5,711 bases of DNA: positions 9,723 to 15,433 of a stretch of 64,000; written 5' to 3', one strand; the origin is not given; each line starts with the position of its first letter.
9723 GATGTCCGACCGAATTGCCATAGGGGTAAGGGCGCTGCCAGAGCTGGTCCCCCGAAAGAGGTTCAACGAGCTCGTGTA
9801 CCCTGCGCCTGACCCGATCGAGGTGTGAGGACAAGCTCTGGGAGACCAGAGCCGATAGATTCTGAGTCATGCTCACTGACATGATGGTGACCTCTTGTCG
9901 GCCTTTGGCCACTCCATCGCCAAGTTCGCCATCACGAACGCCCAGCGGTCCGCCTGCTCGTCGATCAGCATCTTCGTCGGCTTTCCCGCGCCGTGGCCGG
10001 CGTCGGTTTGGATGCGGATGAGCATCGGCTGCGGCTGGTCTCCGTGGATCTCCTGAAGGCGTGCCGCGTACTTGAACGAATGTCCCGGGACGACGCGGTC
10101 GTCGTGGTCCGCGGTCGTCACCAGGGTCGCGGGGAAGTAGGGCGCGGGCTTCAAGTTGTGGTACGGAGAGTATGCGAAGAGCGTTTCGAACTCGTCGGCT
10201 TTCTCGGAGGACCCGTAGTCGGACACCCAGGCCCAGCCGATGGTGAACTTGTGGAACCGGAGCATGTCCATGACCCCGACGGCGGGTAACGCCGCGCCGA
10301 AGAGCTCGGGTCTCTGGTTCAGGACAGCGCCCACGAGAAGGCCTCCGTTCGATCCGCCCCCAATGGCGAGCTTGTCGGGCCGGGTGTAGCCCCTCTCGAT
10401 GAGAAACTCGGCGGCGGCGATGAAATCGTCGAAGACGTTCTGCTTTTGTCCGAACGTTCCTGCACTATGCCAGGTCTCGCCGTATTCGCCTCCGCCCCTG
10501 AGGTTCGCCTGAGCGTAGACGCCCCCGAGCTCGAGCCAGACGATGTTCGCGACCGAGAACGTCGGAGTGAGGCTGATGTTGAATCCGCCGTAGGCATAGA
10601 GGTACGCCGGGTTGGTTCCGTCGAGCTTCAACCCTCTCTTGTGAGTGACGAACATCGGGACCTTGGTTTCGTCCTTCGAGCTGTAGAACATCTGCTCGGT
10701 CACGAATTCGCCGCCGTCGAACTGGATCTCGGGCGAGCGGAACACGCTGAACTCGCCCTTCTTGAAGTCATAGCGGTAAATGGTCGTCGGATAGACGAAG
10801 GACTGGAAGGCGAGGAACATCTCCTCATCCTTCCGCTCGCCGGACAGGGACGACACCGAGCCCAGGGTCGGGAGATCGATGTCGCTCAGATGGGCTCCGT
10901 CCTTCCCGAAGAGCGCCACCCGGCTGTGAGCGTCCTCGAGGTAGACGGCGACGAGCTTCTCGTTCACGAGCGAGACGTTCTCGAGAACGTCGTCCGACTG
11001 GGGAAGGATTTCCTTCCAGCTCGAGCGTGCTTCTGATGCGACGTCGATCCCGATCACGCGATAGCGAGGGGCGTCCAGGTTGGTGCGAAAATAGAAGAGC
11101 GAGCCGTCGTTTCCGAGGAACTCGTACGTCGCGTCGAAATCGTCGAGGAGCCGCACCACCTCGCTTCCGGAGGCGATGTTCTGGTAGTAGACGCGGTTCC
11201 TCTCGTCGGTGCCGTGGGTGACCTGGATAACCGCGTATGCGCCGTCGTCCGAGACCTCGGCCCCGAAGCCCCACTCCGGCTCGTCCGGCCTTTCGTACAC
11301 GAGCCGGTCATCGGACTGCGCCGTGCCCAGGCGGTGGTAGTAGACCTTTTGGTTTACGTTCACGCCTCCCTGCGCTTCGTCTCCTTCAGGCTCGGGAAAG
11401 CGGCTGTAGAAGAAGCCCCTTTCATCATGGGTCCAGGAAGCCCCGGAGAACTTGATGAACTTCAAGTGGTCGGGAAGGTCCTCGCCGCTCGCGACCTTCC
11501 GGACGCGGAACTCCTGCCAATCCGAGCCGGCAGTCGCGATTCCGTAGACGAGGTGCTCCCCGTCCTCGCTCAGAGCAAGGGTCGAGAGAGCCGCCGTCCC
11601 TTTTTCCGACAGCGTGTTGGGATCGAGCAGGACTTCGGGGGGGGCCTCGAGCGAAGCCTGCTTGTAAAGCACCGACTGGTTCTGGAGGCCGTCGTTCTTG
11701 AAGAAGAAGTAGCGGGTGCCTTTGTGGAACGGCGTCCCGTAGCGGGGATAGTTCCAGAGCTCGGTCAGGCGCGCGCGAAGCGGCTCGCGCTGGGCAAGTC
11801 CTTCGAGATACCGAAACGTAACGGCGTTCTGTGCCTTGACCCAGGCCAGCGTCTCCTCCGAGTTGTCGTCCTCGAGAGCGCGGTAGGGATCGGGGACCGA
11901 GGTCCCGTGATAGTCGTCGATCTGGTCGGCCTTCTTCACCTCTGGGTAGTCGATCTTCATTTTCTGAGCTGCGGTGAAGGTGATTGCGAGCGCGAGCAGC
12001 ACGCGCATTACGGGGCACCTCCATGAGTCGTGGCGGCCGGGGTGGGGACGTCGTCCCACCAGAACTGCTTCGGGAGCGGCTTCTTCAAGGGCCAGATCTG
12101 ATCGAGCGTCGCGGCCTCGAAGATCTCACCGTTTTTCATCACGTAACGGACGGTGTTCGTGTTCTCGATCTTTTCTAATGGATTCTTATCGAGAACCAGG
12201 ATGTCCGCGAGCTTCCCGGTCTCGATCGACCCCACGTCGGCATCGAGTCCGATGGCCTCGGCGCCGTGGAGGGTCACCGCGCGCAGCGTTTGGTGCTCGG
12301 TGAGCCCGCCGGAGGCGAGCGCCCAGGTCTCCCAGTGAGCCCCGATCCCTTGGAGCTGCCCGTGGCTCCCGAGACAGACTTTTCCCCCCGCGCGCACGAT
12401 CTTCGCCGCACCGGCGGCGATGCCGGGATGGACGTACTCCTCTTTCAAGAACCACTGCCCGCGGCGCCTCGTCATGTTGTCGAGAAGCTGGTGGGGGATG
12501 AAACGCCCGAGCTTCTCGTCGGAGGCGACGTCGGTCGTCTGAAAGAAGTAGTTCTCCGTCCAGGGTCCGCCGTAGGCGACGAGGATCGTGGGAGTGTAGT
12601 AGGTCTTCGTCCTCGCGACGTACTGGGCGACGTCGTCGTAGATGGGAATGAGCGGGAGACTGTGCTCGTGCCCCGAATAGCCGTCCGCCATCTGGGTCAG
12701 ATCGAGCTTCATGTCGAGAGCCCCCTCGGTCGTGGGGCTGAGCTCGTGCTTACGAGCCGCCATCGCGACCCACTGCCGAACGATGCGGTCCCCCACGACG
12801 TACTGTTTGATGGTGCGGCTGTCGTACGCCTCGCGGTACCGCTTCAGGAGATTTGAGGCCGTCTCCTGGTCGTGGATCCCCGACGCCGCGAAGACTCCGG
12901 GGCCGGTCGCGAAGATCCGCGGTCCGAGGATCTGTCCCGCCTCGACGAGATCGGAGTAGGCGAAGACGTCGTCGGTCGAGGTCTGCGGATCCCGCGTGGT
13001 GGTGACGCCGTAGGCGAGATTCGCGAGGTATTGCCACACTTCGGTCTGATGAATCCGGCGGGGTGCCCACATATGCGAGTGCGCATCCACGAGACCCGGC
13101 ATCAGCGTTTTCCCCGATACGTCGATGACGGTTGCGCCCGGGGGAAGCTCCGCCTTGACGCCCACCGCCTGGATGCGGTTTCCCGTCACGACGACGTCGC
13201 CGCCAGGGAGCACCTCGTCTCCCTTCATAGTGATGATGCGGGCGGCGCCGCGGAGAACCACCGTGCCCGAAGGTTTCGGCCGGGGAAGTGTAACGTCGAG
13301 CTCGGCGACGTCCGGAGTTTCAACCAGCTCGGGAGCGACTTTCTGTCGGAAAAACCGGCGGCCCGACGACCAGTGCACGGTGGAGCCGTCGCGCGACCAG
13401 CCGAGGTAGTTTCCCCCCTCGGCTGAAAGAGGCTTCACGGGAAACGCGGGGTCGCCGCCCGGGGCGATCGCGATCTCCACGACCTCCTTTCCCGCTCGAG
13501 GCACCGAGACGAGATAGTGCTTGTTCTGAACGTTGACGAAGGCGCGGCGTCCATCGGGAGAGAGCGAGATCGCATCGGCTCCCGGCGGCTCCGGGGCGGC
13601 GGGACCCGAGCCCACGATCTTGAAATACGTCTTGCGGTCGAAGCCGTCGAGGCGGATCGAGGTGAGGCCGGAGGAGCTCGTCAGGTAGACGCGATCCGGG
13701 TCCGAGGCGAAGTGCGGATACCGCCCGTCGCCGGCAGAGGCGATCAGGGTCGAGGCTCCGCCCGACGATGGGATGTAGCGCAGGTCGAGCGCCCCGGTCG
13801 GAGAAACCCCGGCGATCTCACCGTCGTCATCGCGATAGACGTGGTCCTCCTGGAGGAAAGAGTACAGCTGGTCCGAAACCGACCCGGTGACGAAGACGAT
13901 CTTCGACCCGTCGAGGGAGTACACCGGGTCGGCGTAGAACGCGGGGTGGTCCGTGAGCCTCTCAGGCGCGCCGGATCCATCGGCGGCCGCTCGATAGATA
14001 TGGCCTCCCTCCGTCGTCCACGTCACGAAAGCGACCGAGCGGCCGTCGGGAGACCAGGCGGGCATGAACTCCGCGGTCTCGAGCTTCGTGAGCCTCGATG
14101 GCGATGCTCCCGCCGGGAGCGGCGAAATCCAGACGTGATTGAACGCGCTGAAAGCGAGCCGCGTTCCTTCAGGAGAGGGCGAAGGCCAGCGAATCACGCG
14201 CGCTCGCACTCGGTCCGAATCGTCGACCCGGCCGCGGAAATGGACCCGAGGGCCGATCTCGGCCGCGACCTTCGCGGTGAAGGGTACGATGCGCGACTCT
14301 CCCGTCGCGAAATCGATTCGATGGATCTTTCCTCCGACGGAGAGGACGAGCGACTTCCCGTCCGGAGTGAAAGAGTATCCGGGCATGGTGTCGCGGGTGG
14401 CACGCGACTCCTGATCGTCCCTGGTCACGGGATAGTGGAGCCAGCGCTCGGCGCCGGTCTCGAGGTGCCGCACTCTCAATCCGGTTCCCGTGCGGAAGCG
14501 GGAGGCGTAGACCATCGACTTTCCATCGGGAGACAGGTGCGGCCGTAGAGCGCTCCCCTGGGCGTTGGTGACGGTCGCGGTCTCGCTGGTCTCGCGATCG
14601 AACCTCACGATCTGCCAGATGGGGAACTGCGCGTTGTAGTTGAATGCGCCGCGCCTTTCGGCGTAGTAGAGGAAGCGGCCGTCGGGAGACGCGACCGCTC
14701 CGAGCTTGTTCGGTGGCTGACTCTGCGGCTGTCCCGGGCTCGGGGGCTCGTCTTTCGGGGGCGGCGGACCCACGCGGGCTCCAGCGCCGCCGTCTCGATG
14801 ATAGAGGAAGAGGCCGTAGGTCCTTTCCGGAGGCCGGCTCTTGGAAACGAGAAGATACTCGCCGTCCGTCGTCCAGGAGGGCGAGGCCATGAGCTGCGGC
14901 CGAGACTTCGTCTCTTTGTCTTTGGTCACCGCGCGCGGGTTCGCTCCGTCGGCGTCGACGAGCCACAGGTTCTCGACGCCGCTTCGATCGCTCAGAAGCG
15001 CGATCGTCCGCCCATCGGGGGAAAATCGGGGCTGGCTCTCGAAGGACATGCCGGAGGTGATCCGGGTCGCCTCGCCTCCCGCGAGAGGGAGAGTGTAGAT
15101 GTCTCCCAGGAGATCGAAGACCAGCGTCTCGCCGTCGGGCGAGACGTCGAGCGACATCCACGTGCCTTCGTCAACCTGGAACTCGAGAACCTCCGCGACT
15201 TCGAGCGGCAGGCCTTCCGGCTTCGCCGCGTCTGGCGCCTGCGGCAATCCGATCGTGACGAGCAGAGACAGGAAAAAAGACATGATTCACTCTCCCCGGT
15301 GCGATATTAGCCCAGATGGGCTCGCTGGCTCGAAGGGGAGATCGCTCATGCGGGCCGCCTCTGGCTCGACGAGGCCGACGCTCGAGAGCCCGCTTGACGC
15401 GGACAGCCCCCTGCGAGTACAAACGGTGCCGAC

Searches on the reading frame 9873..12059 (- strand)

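Call 58: search_protein_families(library=pfam, max_evalue=0.0001, proteins=[window:9873-12059:-])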
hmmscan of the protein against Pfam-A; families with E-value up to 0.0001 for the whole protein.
window:9873-12059:- (728 aa): 2 families
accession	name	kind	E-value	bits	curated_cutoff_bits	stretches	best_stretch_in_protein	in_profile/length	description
PF02897.21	Peptidase_S9_N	-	1.6e-130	436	24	1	39-441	1-412/414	Prolyl oligopeptidase, N-terminal beta-propeller domain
PF00326.27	Peptidase_S9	-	4.6e-60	203.2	22.6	1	500-714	2-211/213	Prolyl oligopeptidase family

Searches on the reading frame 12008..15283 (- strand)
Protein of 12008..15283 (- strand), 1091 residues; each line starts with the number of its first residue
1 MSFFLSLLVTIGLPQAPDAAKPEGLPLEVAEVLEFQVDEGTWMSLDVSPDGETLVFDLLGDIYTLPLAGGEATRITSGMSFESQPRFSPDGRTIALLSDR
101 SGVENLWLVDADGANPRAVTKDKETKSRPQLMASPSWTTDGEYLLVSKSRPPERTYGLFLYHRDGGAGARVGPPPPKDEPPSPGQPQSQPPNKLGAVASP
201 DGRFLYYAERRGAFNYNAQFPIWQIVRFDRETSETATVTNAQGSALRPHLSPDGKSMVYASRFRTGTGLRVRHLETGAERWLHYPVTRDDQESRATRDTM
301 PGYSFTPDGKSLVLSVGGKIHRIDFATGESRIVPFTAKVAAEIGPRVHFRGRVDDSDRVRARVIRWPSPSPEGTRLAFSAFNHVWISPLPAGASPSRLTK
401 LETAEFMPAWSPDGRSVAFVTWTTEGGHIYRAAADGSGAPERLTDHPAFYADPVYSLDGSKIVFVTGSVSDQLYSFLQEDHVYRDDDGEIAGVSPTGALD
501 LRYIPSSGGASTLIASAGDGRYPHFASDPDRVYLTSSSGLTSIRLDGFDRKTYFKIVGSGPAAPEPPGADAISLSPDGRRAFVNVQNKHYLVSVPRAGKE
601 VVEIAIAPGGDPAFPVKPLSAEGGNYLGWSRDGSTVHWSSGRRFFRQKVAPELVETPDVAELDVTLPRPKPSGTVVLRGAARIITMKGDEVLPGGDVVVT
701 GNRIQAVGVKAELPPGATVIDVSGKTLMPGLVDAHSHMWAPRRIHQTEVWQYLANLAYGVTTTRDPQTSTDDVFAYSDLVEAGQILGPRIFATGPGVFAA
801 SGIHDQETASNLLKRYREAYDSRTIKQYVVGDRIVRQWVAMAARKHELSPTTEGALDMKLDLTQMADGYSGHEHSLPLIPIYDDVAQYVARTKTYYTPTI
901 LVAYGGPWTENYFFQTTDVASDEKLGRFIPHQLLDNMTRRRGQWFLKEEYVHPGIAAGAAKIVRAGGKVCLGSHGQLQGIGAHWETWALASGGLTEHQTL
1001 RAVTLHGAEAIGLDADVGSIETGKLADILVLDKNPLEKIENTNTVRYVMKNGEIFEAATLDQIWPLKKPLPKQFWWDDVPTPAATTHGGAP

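Call 58: search_protein_families(library=pfam, max_evalue=0.0001, proteins=[window:12008-15283:-])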
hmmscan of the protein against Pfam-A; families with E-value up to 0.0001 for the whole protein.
window:12008-15283:- (1091 aa): 4 families
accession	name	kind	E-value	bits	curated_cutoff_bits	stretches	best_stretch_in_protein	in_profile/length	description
PF07676.18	PD40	-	6.5e-26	90.1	20.9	1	73-107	2-37/38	WD40-like Beta Propeller Repeat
PF01979.26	Amidohydro_1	-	8.5e-18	65.1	25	1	726-1054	1-344/345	Amidohydrolase family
PF07969.17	Amidohydro_3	-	3.9e-15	56.7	29.7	1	964-1054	364-470/472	Amidohydrolase family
PF00930.27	DPPIV_N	-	1.3e-07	31.1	22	0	39-78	42-81/354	Dipeptidyl peptidase IV (DPP IV) N-terminal region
